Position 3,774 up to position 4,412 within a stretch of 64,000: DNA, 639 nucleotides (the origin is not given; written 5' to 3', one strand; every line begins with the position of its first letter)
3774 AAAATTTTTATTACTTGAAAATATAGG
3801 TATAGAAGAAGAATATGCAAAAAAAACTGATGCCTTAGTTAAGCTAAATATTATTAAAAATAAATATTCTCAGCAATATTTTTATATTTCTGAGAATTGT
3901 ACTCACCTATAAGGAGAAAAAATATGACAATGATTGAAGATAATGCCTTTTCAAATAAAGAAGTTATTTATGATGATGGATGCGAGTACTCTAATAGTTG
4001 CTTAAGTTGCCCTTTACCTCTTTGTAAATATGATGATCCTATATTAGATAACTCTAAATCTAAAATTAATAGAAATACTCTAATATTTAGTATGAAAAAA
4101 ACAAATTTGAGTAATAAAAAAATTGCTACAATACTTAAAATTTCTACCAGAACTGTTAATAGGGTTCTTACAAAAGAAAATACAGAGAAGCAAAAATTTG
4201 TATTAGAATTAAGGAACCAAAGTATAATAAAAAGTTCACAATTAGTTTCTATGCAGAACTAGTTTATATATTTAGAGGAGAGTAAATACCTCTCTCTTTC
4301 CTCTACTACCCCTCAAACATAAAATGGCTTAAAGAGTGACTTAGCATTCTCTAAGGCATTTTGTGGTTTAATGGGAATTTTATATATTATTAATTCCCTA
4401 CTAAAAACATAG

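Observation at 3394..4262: SOS-gated two-gene cassette of unknown function beside lexA (candidate novel SOS effector/regulator module)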

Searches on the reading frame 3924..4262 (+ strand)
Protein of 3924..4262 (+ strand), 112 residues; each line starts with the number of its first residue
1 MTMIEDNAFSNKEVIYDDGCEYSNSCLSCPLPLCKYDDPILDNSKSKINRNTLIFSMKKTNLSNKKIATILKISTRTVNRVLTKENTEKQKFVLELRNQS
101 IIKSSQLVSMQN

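Call 3: search_protein_families(library=pfam, proteins=[window:3924-4262:+], max_evalue=1)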
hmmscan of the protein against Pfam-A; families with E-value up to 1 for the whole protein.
window:3924-4262:+ (112 aa): 12 families
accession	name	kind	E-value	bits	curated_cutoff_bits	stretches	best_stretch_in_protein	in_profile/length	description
PF00196.25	GerE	-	0.00028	20.9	23.5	1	50-79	6-35/57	Bacterial regulatory proteins, luxR family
PF13936.12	HTH_38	-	0.0022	18.1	27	1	54-84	13-43/44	Helix-turn-helix domain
PF08279.18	HTH_11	-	0.012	15.9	25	1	57-82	11-36/55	HTH domain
PF06261.16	LktC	-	0.013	15.9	25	1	33-108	23-93/150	Actinobacillus actinomycetemcomitans leukotoxin activator LktC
PF13384.12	HTH_23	-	0.014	15.6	24.6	1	62-82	18-38/50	Homeodomain-like domain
PF20432.4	Xre-like-HTH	-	0.015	16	25.8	1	59-86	21-47/63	Antitoxin Xre-like helix-turn-helix domain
PF10078.15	DUF2316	-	0.026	15.2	26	1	43-97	5-58/89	Uncharacterized protein conserved in bacteria (DUF2316)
PF13545.12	HTH_Crp_2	-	0.039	14.4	27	1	61-84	22-45/70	Crp-like helix-turn-helix domain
PF09759.15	Atx10homo_assoc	-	0.055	13.8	28.9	1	80-110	54-84/99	Spinocerebellar ataxia type 10 protein domain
PF13412.12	HTH_24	-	0.055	13.5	21.9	1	59-82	15-38/48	Winged helix-turn-helix DNA-binding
PF02796.21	HTH_7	-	0.079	13.5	23.8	1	45-84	3-44/45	Helix-turn-helix domain of resolvase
PF13542.12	HTH_Tnp_ISL3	-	0.12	12.3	27.4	1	65-83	30-48/51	Helix-turn-helix domain of transposase family ISL3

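Call 4: search_protein_families(library=phrogs, proteins=[window:3924-4262:+], max_evalue=1)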
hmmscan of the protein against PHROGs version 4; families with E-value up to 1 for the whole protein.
window:3924-4262:+ (112 aa): 13 families
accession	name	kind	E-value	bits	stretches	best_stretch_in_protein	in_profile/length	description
phrog_125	-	DNA, RNA and nucleotide metabolism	0.00083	20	1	52-102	170-220/254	DNA invertase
phrog_3642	-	DNA, RNA and nucleotide metabolism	0.0017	19.2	1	47-95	6-55/79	HTH DNA binding protein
phrog_4779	-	transcription regulation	0.011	17.3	1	53-99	7-55/98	transcriptional regulator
phrog_836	-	transcription regulation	0.012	16.7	1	50-89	85-124/133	late transcriptional activator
phrog_1157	-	integration and excision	0.025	14.8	1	55-90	11-48/422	transposase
phrog_3855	-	DNA, RNA and nucleotide metabolism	0.028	15.8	1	46-83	64-101/115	HTH DNA binding protein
phrog_4583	-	transcription regulation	0.05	14.6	1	55-85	17-47/81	transcriptional repressor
phrog_664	-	DNA, RNA and nucleotide metabolism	0.053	14.3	1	54-87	45-78/210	DNA binding protein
phrog_8898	-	unknown function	0.07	13.9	1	57-86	10-38/70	-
phrog_5119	-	unknown function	0.11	13.2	1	44-80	49-85/152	-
phrog_7847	-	unknown function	0.14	12.7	1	54-88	10-44/222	-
phrog_4494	-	unknown function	0.15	13.6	1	54-107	11-65/109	-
phrog_1982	-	unknown function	0.15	13.1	1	60-95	37-72/80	-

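Call 6: find_homologous_proteins(query=window:3924-4262:+, max_evalue=0.001)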
Query window:3924-4262:+ (112 aa): 16 proteins with E <= 0.001 among 20 candidates.
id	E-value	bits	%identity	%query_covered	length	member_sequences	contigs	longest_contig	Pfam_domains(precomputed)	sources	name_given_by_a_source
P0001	1.7e-62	225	96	100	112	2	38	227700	-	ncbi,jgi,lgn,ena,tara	tara:strand:- start:8511 stop:8849 length:339 start_codon:yes stop_codon:yes gene_type:complete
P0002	2.5e-57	209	90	100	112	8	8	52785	-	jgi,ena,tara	tara:strand:+ start:473 stop:811 length:339 start_codon:yes stop_codon:yes gene_type:complete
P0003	3.1e-55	202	87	100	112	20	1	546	-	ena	-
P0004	4.1e-46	173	73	100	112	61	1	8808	-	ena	-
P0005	1.1e-45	171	72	100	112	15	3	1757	-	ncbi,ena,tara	tara:strand:- start:305 stop:643 length:339 start_codon:yes stop_codon:yes gene_type:complete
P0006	1.2e-42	162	72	100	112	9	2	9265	-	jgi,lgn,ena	-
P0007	5.2e-42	160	71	100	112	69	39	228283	-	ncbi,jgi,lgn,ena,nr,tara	ncbi:MAG: HTH domain-containing protein [SAR202 cluster bacterium]|nr:HTH domain-containing protein 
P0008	1.2e-40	155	72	100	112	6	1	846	-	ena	-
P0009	1.9e-40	155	70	98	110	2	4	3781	-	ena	-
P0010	3.2e-40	154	68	100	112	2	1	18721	-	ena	-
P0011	6.5e-40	153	70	100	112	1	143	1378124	-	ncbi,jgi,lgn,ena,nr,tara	ncbi:helix-turn-helix domain-containing protein [Chloroflexi bacterium]|jgi:hypothetical protein|nr:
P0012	9.4e-39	149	66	100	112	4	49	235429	-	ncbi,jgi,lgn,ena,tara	tara:strand:- start:25887 stop:26225 length:339 start_codon:yes stop_codon:yes gene_type:complete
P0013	3.4e-33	131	61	100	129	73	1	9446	-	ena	-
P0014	4.2e-29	118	62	87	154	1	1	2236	-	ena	-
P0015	1.9e-23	100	75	54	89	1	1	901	-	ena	-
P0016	1.2e-5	43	34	79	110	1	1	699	PF13384.13,PF13542.13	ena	-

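Call 12: find_encoding_contigs(protein=P0011, flank=6000, max_places=4)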
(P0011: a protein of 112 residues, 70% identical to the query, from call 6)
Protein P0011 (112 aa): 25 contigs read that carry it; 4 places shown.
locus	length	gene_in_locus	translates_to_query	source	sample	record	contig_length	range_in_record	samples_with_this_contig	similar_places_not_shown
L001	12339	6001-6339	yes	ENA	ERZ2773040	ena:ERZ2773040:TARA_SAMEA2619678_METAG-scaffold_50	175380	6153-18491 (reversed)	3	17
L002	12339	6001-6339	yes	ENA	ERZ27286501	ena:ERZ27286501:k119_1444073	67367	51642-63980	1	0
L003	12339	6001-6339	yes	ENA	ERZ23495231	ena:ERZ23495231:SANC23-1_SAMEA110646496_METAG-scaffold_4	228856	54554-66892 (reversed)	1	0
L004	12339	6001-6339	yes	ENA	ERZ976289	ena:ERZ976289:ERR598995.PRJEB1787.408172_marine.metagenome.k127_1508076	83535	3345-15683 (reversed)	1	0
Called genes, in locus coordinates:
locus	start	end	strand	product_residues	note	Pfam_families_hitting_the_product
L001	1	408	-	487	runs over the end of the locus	PF00070:Pyr_redox (faint), PF00890:FAD_binding_2 (weak), PF01266:DAO (faint), PF01593:Amino_oxidase, PF03486:HI0933_like (faint), PF07992:Pyr_redox_2 (weak), PF13450:NAD_binding_8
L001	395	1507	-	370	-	PF13506:Glyco_transf_21 (weak), PF00535:Glycos_transf_2, PF13641:Glyco_tranf_2_3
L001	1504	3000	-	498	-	PF01593:Amino_oxidase, PF13450:NAD_binding_8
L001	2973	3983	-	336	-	PF00494:SQS_PSY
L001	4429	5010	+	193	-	PF04264:YceI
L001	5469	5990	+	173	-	-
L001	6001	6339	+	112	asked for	-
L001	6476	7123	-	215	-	PF01895:PhoU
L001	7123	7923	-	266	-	PF20703:nSTAND1 (weak), PF02463:SMC_N, PF00005:ABC_tran, PF13304:AAA_21 (weak)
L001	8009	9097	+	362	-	PF21016:RlmN_N, PF04055:Radical_SAM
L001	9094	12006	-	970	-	PF01565:FAD_binding_4, PF02913:FAD-oxidase_C, PF13183:Fer4_8, PF13534:Fer4_17, PF02754:CCG (faint)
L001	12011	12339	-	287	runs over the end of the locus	PF03449:GreA_GreB_N, PF01272:GreA_GreB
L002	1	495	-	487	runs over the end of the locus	PF00070:Pyr_redox (faint), PF00890:FAD_binding_2 (weak), PF01266:DAO (faint), PF01593:Amino_oxidase, PF03486:HI0933_like (faint), PF07992:Pyr_redox_2 (weak), PF13450:NAD_binding_8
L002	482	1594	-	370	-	PF00535:Glycos_transf_2, PF13641:Glyco_tranf_2_3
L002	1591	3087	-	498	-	PF01593:Amino_oxidase, PF13450:NAD_binding_8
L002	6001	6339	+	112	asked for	-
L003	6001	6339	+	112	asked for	-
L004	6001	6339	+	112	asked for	-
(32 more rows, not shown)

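Call 14: find_encoding_contigs(protein=P0007, flank=6000, max_places=3)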
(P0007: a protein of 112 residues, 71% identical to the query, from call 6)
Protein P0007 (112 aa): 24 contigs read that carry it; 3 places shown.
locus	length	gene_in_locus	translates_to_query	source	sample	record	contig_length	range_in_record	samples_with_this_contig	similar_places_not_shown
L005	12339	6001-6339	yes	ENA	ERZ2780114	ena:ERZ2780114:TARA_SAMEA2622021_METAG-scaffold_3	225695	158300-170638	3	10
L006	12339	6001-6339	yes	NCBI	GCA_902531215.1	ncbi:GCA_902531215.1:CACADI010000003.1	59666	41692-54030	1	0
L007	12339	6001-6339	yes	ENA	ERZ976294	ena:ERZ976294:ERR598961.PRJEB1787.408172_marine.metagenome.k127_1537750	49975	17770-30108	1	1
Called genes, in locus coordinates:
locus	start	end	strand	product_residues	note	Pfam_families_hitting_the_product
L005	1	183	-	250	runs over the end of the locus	PF04240:Caroten_synth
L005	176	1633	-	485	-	PF00890:FAD_binding_2 (weak), PF01134:GIDA (faint), PF01266:DAO (faint), PF01593:Amino_oxidase, PF03486:HI0933_like (faint), PF07992:Pyr_redox_2 (weak), PF13450:NAD_binding_8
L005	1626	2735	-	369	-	PF13506:Glyco_transf_21 (weak), PF00535:Glycos_transf_2, PF13641:Glyco_tranf_2_3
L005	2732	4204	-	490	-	PF01593:Amino_oxidase, PF13450:NAD_binding_8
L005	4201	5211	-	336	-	PF00494:SQS_PSY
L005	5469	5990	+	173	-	-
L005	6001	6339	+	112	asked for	-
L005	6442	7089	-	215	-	PF01895:PhoU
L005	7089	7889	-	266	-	PF20703:nSTAND1 (weak), PF02463:SMC_N, PF00005:ABC_tran, PF13304:AAA_21 (weak)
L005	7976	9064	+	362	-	PF21016:RlmN_N, PF04055:Radical_SAM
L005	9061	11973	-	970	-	PF01565:FAD_binding_4, PF02913:FAD-oxidase_C, PF13183:Fer4_8, PF13534:Fer4_17, PF02754:CCG (faint)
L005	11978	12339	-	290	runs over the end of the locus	PF03449:GreA_GreB_N, PF01272:GreA_GreB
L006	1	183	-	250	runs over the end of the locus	PF04240:Caroten_synth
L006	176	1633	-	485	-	PF00890:FAD_binding_2 (weak), PF01134:GIDA (faint), PF01266:DAO (faint), PF01593:Amino_oxidase, PF03486:HI0933_like (faint), PF07992:Pyr_redox_2 (weak), PF13450:NAD_binding_8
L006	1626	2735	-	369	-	PF13506:Glyco_transf_21 (weak), PF00535:Glycos_transf_2, PF13641:Glyco_tranf_2_3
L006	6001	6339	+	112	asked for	-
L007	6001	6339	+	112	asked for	-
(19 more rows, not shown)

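Call 15: find_encoding_contigs(protein=P0012, flank=6000, max_places=3)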
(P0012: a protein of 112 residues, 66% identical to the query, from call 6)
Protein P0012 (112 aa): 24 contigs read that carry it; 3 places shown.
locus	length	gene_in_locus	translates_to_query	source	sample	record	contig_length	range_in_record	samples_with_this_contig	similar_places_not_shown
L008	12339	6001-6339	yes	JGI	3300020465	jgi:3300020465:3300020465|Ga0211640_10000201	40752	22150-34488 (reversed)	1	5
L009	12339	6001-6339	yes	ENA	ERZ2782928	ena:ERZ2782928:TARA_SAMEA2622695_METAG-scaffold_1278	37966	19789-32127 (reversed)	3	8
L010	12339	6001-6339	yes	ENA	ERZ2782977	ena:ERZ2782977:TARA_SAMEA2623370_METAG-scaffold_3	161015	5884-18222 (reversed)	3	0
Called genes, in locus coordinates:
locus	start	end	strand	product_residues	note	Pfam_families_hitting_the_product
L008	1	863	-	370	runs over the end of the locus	PF13506:Glyco_transf_21 (weak), PF00535:Glycos_transf_2, PF10111:Glyco_tranf_2_2, PF13641:Glyco_tranf_2_3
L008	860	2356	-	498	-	PF01593:Amino_oxidase, PF13450:NAD_binding_8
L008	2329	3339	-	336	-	PF00494:SQS_PSY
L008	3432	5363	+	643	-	PF04264:YceI, PF14240:YHYH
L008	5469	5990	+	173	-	-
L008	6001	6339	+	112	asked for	-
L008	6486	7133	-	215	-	PF01895:PhoU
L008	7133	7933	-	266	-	PF20703:nSTAND1 (weak), PF02463:SMC_N, PF00005:ABC_tran, PF13304:AAA_21 (weak)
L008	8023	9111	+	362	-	PF21016:RlmN_N, PF04055:Radical_SAM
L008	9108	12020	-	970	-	PF01565:FAD_binding_4, PF02913:FAD-oxidase_C, PF13183:Fer4_8, PF13534:Fer4_17, PF02754:CCG (faint)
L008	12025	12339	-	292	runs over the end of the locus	PF03449:GreA_GreB_N, PF01272:GreA_GreB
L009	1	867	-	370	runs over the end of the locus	PF13506:Glyco_transf_21 (weak), PF00535:Glycos_transf_2, PF10111:Glyco_tranf_2_2, PF13641:Glyco_tranf_2_3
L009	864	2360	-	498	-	PF01593:Amino_oxidase, PF13450:NAD_binding_8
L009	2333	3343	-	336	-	PF00494:SQS_PSY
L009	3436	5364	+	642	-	PF04264:YceI, PF14240:YHYH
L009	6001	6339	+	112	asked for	-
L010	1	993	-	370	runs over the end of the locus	PF13506:Glyco_transf_21 (weak), PF00535:Glycos_transf_2, PF10111:Glyco_tranf_2_2, PF13641:Glyco_tranf_2_3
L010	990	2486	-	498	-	PF01593:Amino_oxidase, PF13450:NAD_binding_8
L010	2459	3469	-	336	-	PF00494:SQS_PSY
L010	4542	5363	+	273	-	PF14240:YHYH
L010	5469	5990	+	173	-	-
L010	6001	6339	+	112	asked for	-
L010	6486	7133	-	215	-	PF01895:PhoU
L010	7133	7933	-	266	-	PF20703:nSTAND1 (weak), PF02463:SMC_N, PF00005:ABC_tran, PF13304:AAA_21 (weak)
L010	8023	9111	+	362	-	PF21016:RlmN_N, PF04055:Radical_SAM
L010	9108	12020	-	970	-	PF01565:FAD_binding_4, PF02913:FAD-oxidase_C, PF13183:Fer4_8, PF13534:Fer4_17, PF02754:CCG (faint)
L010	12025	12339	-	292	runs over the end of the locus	PF03449:GreA_GreB_N, PF01272:GreA_GreB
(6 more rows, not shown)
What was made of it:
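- crt genes lie upstream in L001-L010 (calls 12, 14, 15). The crt genes are on the opposite strand, and a YceI/YHYH gene is often inserted between them and the cassette (calls 12, 15).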
